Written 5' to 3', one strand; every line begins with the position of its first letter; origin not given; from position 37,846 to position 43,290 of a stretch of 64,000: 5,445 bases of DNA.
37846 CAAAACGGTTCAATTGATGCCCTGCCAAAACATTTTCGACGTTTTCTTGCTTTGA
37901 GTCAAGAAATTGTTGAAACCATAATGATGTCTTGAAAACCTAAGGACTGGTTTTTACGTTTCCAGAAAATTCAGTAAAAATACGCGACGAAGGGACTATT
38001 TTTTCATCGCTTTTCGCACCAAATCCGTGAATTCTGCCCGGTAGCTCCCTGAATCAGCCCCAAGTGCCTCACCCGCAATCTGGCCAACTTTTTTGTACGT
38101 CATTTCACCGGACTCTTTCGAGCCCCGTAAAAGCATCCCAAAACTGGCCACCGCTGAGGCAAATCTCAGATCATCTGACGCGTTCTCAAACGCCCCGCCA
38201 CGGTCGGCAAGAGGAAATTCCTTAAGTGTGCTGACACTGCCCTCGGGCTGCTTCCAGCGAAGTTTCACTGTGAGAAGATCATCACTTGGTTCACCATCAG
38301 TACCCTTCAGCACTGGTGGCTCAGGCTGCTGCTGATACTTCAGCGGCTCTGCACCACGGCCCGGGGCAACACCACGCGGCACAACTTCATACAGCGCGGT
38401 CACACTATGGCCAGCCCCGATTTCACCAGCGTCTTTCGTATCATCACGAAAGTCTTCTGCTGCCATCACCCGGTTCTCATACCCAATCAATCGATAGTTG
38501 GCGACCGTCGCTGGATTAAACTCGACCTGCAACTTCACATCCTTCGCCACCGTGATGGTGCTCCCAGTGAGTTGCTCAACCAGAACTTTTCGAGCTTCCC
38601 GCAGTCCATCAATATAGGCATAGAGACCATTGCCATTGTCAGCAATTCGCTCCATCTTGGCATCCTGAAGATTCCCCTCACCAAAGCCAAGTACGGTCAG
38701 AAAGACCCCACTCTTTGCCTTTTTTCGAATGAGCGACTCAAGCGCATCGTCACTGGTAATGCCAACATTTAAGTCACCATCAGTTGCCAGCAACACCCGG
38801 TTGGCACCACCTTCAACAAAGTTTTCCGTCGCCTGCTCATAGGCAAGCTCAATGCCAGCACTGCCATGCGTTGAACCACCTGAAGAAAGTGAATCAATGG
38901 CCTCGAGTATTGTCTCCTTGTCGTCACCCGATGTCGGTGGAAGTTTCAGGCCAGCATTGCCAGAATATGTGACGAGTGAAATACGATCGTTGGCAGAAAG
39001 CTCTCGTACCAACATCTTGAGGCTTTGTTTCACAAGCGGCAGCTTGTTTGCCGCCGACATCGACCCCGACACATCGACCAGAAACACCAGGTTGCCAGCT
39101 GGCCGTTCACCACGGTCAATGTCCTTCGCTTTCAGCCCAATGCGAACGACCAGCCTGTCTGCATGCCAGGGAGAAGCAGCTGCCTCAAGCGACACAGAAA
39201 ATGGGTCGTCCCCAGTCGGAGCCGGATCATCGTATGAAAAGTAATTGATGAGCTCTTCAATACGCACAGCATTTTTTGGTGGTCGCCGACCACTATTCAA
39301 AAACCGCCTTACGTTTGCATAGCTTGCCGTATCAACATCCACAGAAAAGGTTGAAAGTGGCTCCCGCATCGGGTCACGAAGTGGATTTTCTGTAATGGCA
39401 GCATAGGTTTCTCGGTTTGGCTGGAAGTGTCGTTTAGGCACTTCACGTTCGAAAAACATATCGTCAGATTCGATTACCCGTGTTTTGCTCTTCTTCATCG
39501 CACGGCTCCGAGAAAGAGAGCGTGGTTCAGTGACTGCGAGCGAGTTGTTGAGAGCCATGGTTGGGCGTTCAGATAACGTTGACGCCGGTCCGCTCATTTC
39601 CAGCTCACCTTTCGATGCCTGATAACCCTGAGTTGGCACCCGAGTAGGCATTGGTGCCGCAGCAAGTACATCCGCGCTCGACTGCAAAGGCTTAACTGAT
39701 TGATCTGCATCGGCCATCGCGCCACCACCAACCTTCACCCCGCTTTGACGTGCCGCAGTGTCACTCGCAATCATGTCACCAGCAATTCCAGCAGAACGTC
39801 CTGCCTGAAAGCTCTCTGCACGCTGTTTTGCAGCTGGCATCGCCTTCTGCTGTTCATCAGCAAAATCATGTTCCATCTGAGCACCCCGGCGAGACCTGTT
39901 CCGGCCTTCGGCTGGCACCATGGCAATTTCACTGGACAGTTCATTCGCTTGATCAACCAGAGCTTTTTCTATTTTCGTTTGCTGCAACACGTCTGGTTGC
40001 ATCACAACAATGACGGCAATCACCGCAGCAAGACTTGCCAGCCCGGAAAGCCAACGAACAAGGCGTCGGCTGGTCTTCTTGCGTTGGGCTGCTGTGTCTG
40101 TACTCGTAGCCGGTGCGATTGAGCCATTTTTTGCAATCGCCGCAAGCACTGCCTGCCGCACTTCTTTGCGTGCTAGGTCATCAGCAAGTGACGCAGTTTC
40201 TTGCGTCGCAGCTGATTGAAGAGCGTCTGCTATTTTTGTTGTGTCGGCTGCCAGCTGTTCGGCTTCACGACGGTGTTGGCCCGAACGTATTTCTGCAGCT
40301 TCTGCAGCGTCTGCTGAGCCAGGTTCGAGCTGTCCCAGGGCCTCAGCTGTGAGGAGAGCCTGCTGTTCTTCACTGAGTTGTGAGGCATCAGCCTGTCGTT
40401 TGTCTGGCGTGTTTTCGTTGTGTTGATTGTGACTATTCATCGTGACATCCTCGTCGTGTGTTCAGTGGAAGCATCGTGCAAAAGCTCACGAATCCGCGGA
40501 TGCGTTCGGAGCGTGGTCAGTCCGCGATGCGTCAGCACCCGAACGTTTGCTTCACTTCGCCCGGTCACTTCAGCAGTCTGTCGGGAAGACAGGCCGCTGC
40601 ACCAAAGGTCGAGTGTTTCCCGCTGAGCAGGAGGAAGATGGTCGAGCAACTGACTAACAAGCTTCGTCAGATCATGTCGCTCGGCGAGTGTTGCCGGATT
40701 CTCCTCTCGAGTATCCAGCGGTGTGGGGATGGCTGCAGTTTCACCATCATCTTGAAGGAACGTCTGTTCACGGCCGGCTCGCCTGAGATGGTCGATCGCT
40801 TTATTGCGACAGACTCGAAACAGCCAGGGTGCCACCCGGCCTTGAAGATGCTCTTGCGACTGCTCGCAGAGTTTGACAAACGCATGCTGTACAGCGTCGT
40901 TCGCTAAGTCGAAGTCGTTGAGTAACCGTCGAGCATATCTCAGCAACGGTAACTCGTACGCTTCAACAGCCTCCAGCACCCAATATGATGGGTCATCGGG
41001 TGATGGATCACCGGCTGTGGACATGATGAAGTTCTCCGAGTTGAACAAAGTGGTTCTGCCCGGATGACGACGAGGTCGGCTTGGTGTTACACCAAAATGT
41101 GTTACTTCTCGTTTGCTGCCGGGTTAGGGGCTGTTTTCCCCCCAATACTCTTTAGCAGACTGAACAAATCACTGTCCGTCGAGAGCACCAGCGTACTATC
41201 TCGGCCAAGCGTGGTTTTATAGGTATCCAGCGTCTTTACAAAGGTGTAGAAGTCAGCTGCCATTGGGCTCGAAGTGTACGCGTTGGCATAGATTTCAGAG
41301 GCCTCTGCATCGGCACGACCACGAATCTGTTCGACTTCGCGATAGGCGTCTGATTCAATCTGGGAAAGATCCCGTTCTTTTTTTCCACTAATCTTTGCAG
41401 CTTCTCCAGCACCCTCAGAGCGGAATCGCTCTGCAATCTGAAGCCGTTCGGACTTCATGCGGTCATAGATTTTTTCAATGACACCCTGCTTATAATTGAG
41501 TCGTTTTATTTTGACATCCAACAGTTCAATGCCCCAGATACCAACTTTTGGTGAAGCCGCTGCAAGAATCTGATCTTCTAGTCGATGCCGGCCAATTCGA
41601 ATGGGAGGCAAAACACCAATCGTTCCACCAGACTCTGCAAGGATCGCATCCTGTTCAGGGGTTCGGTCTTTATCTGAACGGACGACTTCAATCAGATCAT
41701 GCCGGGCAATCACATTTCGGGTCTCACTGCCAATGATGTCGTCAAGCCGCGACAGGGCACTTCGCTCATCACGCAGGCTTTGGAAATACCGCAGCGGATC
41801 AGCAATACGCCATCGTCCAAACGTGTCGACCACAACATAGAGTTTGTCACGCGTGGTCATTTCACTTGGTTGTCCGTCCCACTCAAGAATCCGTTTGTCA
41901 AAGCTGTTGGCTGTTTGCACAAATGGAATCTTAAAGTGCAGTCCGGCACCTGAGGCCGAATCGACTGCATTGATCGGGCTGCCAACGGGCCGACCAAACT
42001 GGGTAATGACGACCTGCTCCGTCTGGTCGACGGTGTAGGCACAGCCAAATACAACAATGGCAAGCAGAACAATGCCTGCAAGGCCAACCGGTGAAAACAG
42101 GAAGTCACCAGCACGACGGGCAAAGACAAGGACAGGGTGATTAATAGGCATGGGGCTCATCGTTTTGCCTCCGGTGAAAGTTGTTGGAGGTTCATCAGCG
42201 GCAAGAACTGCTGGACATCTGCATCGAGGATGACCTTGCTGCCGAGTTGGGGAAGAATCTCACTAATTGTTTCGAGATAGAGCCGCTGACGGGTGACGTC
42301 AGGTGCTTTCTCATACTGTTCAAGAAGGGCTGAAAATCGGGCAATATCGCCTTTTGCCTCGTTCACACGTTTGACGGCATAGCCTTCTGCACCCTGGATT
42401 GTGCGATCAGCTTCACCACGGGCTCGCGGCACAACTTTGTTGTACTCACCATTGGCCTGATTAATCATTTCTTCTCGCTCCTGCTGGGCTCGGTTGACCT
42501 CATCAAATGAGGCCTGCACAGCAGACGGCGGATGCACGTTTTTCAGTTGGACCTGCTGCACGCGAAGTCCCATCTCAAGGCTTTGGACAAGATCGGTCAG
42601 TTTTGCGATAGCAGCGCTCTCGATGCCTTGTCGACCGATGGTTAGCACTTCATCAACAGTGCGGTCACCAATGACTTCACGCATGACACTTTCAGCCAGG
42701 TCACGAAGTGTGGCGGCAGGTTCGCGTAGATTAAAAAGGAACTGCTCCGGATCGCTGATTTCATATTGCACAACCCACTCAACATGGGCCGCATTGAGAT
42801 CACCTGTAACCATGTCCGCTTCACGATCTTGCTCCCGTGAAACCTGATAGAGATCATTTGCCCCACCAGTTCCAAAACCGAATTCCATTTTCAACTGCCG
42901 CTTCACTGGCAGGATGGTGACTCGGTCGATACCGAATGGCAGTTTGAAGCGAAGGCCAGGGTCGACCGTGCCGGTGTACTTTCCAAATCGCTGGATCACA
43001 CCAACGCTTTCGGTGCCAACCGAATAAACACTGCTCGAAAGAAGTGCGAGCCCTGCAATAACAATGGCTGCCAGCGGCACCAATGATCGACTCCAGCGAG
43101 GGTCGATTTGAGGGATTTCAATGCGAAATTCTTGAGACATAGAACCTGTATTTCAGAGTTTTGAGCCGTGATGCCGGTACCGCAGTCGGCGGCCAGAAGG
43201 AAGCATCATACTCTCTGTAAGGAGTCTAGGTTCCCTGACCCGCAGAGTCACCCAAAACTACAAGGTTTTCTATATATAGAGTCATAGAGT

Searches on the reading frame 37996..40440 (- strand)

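Call 53: search_protein_families(library=pfam, proteins=[window:37996-40440:-], max_evalue=0.001)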
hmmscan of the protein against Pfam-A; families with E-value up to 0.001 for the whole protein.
window:37996-40440:- (814 aa): 5 families
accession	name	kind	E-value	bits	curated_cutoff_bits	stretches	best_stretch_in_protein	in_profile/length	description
PF12034.13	YfbK_C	-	2.6e-66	223.8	25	1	629-811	4-181/184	Uncharacterized protein YfbK, C-terminal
PF12450.13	vWF_A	-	1.3e-37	128.1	25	1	341-432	2-93/94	von Willebrand factor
PF00092.34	VWA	-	1e-19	71.8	23.8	1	450-607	1-158/174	von Willebrand factor type A domain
PF13519.12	VWA_2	-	5e-17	62.9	27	1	451-555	1-106/107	von Willebrand factor type A domain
PF13768.12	VWA_3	-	5.1e-11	43.3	27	1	450-607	2-153/155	von Willebrand factor type A domain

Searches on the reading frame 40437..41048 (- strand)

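Call 53: search_protein_families(library=pfam, proteins=[window:40437-41048:-], max_evalue=0.001)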
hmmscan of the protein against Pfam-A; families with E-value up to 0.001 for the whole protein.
window:40437-41048:- (203 aa): 3 families
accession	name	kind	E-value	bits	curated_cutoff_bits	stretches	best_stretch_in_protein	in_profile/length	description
PF04542.20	Sigma70_r2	-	5e-13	49.1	24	1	28-93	2-70/71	Sigma-70 region 2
PF08281.18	Sigma70_r4_2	-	9.5e-09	35.2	25.7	1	131-180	4-54/54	Sigma-70, region 4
PF04545.22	Sigma70_r4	-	0.0004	20.3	24.1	0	134-181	1-49/50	Sigma-70, region 4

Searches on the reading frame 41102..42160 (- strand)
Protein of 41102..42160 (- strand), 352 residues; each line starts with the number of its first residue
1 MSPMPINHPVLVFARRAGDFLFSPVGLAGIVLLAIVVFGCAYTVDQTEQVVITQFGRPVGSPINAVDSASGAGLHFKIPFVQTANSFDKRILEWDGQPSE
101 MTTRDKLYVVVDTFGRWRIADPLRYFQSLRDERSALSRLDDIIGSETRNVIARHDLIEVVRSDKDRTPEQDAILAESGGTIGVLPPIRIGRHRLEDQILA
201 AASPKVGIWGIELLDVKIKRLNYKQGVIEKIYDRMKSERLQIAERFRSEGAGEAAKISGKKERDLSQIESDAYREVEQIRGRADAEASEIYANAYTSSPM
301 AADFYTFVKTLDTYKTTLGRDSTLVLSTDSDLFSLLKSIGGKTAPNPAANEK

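Call 53: search_protein_families(library=pfam, proteins=[window:41102-42160:-], max_evalue=0.001)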
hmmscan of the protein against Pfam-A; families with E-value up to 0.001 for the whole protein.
window:41102-42160:- (352 aa): 1 family
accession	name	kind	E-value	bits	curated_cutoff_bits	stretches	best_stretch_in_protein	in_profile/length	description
PF01145.31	Band_7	-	1.4e-25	90.8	23.6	1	43-249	2-173/176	SPFH domain / Band 7 family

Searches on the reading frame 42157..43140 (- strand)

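Call 53: search_protein_families(library=pfam, proteins=[window:42157-43140:-], max_evalue=0.001)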
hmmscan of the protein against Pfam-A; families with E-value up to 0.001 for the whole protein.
window:42157-43140:- (327 aa): 1 family
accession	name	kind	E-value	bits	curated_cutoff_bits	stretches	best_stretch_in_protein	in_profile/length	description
PF01145.31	Band_7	-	3.7e-30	105.7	23.6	1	40-232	2-175/176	SPFH domain / Band 7 family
